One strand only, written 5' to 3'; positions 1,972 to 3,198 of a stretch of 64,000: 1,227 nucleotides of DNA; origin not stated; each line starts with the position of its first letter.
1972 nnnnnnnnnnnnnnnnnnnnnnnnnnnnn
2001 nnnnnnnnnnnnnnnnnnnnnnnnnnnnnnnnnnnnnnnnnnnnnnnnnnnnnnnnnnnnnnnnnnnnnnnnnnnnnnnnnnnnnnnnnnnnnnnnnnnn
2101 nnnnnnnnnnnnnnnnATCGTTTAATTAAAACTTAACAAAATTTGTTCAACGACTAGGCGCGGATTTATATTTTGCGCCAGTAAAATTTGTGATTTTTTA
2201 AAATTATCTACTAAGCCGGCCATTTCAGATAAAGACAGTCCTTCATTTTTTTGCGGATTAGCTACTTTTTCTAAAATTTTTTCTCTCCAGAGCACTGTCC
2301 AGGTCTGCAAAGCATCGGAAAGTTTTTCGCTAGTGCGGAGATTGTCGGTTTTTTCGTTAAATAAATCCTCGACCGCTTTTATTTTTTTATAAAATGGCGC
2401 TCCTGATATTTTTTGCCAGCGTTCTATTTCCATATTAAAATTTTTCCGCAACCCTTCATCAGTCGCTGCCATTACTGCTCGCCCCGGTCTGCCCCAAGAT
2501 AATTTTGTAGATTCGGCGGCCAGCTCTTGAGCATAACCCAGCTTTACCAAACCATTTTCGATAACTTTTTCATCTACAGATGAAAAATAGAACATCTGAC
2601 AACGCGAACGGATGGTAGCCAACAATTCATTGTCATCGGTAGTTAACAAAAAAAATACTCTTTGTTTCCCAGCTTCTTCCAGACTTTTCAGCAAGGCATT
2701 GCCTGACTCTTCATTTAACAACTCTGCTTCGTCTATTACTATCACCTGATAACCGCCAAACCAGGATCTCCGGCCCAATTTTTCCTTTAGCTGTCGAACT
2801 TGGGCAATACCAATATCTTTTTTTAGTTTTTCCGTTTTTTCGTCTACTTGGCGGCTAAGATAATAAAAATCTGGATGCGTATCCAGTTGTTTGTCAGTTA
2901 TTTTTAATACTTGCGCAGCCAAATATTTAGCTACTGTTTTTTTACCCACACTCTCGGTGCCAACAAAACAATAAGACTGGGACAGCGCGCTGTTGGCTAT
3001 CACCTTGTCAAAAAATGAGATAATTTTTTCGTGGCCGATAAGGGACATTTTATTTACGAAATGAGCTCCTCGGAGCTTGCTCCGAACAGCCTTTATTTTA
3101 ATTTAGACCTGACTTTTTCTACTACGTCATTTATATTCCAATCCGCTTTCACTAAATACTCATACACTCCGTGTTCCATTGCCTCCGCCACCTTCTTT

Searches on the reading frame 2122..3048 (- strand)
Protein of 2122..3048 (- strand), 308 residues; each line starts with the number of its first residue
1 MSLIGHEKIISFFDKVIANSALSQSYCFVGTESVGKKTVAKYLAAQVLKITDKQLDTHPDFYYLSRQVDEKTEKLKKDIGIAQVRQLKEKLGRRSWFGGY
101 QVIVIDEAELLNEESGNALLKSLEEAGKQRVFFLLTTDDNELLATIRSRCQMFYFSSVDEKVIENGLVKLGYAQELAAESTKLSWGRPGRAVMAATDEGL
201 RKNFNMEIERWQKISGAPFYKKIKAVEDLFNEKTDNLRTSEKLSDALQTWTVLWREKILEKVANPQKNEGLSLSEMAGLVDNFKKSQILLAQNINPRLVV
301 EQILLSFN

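Call 77: search_protein_families(library=pfam, proteins=[window:2122-3048:-], max_evalue=0.001)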
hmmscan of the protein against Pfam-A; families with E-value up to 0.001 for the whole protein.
window:2122-3048:- (308 aa): 3 families
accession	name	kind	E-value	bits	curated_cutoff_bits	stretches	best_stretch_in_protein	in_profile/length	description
PF13177.12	DNA_pol3_delta2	-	3.6e-32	112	27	1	6-158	2-160/161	DNA polymerase III, delta subunit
PF00004.35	AAA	-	4e-05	24.5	21.2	1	27-155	2-128/131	ATPase family associated with various cellular activities (AAA)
PF03682.18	UPF0158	-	0.00064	20.2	21.1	0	200-250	48-98/157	Uncharacterised protein family (UPF0158)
